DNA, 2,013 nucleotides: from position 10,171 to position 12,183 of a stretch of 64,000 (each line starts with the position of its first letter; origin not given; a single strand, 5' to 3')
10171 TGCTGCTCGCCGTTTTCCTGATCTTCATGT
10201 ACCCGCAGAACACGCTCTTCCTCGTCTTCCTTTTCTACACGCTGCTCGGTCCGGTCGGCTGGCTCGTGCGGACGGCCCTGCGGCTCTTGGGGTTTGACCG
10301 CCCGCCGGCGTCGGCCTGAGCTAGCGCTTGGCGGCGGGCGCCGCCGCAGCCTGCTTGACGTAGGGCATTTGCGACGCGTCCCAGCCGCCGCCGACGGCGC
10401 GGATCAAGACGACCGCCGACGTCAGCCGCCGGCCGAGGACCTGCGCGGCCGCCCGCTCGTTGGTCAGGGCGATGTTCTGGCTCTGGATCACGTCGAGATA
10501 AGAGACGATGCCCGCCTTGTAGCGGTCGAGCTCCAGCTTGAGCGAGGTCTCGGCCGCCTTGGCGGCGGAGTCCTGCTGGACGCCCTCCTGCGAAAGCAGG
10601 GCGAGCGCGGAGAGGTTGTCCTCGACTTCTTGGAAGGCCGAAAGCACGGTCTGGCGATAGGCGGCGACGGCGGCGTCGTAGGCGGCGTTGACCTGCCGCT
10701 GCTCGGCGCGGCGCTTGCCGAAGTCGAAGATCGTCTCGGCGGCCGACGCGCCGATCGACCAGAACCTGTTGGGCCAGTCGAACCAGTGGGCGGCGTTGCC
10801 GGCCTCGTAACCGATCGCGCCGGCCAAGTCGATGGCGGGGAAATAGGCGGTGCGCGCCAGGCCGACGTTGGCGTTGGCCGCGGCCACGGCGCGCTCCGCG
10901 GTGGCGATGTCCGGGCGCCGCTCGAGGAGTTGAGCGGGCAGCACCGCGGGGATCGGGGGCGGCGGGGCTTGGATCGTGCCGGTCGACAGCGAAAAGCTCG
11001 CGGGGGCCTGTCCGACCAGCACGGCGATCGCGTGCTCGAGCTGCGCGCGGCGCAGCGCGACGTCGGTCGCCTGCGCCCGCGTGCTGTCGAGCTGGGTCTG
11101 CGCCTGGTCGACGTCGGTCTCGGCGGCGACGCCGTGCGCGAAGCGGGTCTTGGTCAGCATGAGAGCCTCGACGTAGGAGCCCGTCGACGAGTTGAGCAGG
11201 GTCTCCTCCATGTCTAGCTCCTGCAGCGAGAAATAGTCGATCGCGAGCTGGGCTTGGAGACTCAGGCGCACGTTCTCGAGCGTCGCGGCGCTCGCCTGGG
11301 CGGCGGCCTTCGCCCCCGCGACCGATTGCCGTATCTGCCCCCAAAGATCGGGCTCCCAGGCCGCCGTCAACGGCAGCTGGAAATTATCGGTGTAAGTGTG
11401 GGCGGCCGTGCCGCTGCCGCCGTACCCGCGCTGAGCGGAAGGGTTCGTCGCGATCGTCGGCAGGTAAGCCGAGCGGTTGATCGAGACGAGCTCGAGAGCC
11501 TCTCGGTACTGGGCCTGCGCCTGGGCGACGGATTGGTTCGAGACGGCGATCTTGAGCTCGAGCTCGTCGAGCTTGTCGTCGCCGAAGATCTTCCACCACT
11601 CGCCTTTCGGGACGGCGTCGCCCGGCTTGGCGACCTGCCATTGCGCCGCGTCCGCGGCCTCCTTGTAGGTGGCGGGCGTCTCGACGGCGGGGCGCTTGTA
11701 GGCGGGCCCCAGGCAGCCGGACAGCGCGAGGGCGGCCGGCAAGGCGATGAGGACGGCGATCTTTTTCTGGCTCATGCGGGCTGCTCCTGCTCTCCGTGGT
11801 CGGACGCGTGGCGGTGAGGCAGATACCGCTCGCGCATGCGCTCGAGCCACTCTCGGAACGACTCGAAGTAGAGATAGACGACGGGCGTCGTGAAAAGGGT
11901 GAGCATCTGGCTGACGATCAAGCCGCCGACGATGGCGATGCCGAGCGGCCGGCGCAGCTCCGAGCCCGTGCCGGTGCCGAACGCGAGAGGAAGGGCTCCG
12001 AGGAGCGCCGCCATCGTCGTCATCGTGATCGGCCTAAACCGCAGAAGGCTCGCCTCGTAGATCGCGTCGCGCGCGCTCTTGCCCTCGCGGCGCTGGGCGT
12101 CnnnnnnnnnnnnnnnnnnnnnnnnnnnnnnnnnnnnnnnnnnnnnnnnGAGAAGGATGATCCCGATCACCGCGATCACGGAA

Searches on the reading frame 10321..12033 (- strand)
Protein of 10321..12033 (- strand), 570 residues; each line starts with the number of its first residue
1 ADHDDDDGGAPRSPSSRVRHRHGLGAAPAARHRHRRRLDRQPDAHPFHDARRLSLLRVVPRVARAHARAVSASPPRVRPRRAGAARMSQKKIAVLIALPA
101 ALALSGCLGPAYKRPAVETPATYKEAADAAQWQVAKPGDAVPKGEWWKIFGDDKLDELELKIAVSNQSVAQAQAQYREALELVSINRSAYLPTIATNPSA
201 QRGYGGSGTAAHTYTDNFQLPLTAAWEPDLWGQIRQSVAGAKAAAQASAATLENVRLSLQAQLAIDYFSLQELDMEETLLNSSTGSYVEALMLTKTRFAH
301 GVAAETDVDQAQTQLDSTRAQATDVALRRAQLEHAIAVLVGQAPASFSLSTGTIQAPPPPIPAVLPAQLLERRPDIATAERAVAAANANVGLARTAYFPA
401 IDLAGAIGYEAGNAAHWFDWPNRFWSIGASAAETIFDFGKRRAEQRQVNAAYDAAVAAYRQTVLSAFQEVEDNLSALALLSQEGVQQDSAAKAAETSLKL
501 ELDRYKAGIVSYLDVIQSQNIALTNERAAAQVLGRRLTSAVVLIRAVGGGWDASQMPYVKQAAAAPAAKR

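Call 41: search_protein_families(library=pfam, proteins=[window:10321-12033:-], max_evalue=0.001)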
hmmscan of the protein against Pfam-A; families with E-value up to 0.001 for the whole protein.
window:10321-12033:- (570 aa): 1 family
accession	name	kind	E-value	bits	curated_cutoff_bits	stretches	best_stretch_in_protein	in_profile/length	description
PF02321.23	OEP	-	3.9e-37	128.3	22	2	366-531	5-170/187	Outer membrane efflux protein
